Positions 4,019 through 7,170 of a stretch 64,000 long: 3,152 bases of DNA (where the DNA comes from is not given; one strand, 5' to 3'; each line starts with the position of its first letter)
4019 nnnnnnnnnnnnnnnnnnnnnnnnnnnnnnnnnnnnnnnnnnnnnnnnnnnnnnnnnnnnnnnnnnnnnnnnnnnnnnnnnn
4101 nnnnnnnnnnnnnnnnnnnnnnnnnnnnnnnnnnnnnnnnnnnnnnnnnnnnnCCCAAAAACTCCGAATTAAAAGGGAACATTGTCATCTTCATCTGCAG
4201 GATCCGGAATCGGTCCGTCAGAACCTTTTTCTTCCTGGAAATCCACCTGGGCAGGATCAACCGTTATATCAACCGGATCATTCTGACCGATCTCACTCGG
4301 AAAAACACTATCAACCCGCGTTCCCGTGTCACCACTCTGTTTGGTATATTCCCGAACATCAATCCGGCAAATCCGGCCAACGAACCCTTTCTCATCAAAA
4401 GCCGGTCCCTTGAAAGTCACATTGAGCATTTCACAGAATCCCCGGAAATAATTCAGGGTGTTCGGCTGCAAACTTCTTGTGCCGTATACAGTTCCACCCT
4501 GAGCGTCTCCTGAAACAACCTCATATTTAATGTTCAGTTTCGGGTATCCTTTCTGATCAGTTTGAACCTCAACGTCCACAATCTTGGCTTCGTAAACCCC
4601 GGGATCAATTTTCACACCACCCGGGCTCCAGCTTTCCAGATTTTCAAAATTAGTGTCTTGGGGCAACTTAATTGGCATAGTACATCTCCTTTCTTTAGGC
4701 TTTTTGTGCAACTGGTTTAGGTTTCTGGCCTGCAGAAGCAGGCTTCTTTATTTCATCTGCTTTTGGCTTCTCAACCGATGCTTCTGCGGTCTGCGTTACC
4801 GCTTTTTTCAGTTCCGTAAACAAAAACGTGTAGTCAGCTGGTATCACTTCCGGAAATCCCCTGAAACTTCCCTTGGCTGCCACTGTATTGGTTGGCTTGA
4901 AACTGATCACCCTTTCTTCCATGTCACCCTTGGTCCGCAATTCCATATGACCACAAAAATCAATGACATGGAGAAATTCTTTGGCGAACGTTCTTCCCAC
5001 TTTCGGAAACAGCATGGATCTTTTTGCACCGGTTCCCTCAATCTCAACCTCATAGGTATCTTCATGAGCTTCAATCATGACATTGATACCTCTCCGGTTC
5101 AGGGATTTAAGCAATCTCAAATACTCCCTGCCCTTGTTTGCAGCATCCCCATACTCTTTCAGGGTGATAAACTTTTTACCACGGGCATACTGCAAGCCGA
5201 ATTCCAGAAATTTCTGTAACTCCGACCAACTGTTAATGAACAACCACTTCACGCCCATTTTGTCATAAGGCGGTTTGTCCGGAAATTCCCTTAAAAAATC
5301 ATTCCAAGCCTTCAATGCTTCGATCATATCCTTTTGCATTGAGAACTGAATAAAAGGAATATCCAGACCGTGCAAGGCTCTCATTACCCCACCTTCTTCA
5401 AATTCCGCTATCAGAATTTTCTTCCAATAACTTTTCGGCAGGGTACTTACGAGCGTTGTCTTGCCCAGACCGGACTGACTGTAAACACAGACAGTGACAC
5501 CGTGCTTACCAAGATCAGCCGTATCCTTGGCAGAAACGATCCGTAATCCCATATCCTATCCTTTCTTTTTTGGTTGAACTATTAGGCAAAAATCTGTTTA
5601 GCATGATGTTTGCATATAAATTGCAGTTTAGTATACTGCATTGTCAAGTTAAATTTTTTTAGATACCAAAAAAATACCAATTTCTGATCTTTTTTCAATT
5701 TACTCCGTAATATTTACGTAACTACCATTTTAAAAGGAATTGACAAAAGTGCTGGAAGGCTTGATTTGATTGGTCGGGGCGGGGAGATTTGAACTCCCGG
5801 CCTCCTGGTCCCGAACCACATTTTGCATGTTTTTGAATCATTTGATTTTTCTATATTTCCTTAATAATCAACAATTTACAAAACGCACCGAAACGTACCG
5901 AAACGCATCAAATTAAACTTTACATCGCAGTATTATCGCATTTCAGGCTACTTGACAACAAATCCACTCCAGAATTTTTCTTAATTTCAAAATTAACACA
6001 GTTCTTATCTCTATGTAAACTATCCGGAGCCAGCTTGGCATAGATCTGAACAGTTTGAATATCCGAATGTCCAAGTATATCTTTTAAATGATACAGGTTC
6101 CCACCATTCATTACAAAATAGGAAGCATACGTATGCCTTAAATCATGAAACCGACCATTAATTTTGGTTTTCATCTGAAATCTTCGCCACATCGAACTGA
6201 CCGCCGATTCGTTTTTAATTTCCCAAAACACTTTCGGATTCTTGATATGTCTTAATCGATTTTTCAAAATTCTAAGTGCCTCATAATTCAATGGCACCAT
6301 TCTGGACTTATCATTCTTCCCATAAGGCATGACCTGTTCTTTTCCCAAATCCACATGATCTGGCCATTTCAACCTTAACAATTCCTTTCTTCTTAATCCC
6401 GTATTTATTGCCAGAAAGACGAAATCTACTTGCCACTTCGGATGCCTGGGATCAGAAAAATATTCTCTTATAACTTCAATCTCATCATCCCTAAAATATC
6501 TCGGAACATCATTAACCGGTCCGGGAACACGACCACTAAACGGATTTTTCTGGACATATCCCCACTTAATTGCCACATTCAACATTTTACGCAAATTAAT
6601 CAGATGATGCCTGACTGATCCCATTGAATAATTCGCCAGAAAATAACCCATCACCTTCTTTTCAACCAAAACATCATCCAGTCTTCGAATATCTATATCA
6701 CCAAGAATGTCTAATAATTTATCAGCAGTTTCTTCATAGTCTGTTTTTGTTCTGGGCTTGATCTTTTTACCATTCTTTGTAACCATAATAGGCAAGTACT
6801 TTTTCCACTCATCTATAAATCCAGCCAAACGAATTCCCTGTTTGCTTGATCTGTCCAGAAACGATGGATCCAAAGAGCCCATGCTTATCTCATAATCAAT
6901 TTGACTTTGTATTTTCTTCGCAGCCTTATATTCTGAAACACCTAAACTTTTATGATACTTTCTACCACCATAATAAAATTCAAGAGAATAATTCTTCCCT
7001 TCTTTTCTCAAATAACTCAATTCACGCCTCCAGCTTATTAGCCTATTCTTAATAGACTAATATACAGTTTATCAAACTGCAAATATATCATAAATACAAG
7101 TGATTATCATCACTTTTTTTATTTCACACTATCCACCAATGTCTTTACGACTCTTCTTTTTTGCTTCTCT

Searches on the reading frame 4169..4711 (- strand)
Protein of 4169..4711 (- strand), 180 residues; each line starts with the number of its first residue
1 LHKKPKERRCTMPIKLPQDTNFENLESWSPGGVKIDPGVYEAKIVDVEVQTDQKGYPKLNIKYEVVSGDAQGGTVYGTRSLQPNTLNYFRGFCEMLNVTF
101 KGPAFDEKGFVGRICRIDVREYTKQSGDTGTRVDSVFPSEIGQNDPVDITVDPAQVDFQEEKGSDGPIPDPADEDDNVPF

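Call 42: search_protein_families(library=phrogs, proteins=[window:4169-4711:-], max_evalue=0.0001)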
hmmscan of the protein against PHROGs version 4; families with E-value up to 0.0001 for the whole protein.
window:4169-4711:- (180 aa): 3 families
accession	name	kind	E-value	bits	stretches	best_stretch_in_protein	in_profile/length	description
phrog_378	-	DNA, RNA and nucleotide metabolism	1.2e-07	33.1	1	31-155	15-155/163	single strand DNA binding protein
phrog_3724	-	unknown function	4.2e-07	30.6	1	34-176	25-168/285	-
phrog_2300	-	unknown function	1.9e-05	25.6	1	12-83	25-99/347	-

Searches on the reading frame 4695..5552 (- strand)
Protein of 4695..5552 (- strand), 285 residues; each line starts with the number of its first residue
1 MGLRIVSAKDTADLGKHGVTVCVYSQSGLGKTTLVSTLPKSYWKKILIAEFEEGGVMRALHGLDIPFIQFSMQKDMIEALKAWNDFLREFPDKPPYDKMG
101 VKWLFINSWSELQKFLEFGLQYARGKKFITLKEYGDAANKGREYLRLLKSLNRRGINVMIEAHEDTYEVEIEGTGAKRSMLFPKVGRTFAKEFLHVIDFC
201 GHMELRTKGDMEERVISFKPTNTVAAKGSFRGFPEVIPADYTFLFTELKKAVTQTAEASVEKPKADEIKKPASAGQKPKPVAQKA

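Call 17: search_protein_families(library=pfam, proteins=[window:4695-5552:-], max_evalue=0.001)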
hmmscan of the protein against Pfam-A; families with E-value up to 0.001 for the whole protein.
window:4695-5552:- (285 aa): 1 family
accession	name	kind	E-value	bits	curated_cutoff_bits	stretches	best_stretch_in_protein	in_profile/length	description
PF13479.12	AAA_24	-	1.4e-16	61.4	27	1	18-228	2-193/195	AAA domain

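Call 42: search_protein_families(library=phrogs, proteins=[window:4695-5552:-], max_evalue=0.0001)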
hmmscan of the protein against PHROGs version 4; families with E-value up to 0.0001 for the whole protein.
window:4695-5552:- (285 aa): 1 family
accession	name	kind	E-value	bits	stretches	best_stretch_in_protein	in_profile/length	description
phrog_124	-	DNA, RNA and nucleotide metabolism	5e-29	102.8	1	12-271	37-285/382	Sak4-like ssDNA annealing protein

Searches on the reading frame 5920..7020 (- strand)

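Call 17: search_protein_families(library=pfam, proteins=[window:5920-7020:-], max_evalue=0.001)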
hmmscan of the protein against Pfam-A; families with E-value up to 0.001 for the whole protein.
window:5920-7020:- (366 aa): 2 families
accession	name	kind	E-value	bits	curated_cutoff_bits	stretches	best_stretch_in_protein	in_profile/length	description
PF00589.27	Phage_integrase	-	5.8e-24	85.2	27.1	1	176-331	3-169/172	Phage integrase family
PF13102.12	Phage_int_SAM_5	-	2e-05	25.3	22.3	1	80-161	10-93/98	Phage integrase SAM-like domain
